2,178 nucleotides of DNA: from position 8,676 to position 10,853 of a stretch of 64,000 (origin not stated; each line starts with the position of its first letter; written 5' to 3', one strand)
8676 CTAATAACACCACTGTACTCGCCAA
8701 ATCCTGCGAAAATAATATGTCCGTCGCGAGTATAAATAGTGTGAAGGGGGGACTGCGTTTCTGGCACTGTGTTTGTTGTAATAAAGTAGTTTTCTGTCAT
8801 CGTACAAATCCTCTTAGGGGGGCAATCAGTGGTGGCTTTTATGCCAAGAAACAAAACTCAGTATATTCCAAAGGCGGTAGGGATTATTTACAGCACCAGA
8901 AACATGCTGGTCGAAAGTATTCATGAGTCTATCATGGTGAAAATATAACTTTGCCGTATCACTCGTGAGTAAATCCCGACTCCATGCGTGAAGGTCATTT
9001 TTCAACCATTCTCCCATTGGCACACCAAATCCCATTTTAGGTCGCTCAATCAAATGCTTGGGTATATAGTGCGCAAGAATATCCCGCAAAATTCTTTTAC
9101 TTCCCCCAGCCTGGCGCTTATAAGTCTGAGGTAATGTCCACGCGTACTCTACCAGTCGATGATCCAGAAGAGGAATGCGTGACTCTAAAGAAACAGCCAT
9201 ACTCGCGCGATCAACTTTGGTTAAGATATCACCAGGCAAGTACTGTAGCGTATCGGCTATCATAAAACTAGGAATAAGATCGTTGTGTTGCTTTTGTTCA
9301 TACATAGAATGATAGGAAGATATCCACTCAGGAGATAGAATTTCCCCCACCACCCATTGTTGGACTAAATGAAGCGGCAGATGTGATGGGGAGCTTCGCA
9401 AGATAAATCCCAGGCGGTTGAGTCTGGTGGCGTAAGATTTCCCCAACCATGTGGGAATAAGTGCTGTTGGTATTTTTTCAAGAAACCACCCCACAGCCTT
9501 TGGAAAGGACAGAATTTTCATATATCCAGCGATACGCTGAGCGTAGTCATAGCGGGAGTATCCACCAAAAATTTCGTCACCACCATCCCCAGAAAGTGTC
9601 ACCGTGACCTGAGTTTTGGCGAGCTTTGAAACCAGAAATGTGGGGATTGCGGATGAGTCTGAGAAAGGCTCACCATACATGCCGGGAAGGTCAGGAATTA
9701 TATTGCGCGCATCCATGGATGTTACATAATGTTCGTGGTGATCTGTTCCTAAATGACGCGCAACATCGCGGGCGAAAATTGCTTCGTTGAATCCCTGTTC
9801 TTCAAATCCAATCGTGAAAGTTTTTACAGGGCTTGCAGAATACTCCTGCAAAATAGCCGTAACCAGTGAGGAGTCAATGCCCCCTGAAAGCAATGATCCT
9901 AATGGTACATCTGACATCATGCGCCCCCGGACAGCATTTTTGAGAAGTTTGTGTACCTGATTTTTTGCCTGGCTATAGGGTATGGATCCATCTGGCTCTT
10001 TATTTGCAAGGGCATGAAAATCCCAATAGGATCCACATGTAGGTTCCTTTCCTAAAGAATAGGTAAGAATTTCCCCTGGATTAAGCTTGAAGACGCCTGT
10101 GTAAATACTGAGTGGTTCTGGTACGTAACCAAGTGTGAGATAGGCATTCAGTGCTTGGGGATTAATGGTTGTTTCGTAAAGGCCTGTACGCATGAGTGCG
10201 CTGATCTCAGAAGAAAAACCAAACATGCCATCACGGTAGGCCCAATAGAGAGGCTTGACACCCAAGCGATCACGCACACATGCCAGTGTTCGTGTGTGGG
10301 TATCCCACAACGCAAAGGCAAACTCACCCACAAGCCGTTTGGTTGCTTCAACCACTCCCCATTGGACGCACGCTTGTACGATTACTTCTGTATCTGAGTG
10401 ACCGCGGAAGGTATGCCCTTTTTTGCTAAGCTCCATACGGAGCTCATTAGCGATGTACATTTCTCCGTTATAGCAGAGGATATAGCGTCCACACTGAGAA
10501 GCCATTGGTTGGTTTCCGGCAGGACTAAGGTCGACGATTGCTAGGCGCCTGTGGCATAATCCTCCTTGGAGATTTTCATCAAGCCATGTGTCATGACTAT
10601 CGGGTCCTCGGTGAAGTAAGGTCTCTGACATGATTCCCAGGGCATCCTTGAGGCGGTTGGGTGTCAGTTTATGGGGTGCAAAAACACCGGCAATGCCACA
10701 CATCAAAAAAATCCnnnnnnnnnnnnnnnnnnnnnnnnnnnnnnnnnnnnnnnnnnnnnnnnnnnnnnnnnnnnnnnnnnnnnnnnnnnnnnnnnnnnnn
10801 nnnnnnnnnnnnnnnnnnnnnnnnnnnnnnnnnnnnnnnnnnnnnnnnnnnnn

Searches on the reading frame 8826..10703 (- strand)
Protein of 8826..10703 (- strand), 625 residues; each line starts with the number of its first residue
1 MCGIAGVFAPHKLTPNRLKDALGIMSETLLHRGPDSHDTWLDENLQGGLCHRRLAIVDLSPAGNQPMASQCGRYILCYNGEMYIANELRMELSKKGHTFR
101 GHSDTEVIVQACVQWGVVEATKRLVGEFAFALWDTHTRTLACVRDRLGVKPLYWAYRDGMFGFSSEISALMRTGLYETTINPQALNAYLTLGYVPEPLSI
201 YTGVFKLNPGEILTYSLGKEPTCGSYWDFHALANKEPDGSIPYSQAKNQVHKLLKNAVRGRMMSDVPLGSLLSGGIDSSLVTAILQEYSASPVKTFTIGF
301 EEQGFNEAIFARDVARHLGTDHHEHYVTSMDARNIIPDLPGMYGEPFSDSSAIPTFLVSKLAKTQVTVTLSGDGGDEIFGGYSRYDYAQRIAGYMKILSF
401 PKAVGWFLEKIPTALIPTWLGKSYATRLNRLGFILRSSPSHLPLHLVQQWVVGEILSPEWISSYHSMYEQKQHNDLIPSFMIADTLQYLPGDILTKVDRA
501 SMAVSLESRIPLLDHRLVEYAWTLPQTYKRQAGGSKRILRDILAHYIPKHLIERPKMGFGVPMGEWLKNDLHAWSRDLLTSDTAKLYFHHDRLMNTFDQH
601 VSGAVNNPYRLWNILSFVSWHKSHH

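Call 22: search_protein_families(library=ncbifam, proteins=[window:8826-10703:-], max_evalue=0.00001)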
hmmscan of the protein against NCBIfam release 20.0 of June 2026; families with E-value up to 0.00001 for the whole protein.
window:8826-10703:- (625 aa): 9 families
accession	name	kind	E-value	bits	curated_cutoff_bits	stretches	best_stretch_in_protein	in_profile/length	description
TIGR03108.1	eps_aminotran_1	hypoth_equivalog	1.1e-155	519.8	816.9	2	1-389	1-381/628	XrtA/PEP-CTERM system amidotransferase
TIGR01536.1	asn_synth_AEB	equivalog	3.9e-142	474.9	267.1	1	2-559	1-517/517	asparagine synthase (glutamine-hydrolyzing)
TIGR03104.1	trio_amidotrans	equivalog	3.5e-109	365.7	570.1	2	1-386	1-384/589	N-acetylglutaminylglutamine amidotransferase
NF006949.0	PRK09431.1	equivalog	1.2e-83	281.5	499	3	1-172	1-167/554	asparagine synthase B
NF033535.1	lass_lactam_cya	exception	3.7e-65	220.7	525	2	1-379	1-376/668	lasso peptide isopeptide bond-forming cyclase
NF033561.1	macrolact_Ik_Al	subfamily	7.3e-14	51.3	300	1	131-380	84-332/561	albusnodin/ikarugamycin family macrolactam cyclase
TIGR01134.1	purF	equivalog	3.8e-10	39.7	350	1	51-173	70-201/432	amidophosphoribosyltransferase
NF001484.0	PRK00331.1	subfamily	9e-07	27.6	381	1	64-173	84-201/601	isomerizing glutamine--fructose-6-phosphate transaminase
TIGR01135.1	glmS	equivalog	3.8e-06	25.7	418.05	1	65-172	85-199/607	glutamine--fructose-6-phosphate transaminase (isomerizing)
